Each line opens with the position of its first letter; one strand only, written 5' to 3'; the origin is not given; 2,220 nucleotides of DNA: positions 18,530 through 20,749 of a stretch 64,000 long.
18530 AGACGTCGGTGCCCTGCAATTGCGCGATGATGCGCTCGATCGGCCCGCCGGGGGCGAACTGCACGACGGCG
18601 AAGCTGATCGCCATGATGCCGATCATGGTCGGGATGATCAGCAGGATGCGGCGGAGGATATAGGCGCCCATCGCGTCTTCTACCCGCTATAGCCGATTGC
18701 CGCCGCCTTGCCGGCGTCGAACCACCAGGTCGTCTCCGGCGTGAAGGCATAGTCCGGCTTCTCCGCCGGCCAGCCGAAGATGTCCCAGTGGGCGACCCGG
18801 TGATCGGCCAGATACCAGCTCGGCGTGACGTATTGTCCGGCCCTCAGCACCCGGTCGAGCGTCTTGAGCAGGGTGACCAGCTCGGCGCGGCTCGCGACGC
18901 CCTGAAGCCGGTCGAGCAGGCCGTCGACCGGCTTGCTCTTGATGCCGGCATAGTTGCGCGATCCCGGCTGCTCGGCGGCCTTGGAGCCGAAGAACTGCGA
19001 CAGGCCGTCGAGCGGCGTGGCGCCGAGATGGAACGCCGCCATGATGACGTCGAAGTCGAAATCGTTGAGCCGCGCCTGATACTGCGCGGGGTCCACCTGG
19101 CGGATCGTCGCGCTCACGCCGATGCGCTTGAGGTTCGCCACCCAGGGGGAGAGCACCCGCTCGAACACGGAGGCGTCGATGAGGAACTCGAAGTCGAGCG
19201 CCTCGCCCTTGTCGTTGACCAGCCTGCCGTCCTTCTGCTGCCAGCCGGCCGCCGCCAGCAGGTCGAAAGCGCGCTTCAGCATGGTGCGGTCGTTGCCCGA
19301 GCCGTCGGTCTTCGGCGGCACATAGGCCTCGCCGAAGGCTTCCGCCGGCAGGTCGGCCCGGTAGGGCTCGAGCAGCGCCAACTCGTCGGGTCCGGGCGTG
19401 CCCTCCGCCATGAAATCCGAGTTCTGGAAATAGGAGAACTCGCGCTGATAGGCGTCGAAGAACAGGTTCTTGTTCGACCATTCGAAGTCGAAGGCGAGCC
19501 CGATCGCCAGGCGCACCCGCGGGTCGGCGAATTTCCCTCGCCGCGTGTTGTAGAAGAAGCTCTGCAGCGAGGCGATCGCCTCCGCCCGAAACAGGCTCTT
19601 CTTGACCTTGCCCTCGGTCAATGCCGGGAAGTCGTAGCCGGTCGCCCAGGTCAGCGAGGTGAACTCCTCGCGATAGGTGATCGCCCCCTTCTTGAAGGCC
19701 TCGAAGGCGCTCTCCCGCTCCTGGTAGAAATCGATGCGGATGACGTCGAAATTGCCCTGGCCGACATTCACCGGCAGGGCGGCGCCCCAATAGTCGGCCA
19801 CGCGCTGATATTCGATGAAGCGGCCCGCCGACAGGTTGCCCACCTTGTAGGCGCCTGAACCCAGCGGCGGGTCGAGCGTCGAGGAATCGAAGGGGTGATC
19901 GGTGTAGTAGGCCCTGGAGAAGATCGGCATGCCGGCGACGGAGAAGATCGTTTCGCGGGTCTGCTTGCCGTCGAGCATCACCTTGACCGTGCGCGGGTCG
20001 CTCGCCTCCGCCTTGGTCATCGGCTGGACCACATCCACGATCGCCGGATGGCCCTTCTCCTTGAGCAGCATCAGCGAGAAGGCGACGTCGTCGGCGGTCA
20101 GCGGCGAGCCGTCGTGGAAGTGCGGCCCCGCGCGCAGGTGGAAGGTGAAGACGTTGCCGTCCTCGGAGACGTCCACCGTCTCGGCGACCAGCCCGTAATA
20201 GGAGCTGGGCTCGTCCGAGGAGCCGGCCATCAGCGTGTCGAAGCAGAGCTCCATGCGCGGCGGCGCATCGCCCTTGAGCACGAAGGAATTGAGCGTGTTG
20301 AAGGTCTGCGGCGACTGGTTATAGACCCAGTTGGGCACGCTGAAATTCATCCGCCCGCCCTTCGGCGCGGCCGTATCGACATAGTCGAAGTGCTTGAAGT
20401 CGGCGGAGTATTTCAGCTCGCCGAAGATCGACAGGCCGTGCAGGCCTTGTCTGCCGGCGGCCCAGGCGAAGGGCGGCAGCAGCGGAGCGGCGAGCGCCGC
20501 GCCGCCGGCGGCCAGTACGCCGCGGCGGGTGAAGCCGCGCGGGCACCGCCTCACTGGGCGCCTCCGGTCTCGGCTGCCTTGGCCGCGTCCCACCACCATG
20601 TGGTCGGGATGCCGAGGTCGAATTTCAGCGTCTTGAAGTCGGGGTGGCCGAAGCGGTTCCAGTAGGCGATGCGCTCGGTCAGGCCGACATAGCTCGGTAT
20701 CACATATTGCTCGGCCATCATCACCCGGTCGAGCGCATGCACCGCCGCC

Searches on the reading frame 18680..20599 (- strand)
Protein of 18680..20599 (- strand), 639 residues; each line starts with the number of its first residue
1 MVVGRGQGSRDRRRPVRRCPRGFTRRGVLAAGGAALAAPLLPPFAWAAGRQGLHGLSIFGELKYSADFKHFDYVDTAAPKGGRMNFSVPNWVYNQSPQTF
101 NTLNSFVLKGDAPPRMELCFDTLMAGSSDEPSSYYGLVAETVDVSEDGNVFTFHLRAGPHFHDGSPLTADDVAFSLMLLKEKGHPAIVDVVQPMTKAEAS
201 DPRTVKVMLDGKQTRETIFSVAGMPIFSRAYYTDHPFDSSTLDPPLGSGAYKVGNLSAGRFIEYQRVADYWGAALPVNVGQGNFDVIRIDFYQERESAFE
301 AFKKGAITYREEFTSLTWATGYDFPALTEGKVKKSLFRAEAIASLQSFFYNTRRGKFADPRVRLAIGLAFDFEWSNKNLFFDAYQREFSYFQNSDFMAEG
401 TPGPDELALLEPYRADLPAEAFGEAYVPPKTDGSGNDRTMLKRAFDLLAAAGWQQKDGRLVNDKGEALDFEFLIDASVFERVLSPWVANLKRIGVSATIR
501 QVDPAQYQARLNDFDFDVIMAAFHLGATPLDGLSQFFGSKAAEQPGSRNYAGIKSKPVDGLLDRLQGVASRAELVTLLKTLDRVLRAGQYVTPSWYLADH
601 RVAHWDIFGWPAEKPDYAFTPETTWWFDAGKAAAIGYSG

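Call 6: search_protein_families(library=pfam, proteins=[window:18680-20599:-], max_evalue=0.1)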
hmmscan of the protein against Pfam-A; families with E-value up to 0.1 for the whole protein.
window:18680-20599:- (639 aa): 1 family
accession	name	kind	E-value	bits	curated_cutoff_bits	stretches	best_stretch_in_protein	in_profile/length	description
PF00496.27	SBP_bac_5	-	8e-57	193.5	32.4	1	135-540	3-363/368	Bacterial extracellular solute-binding proteins, family 5 Middle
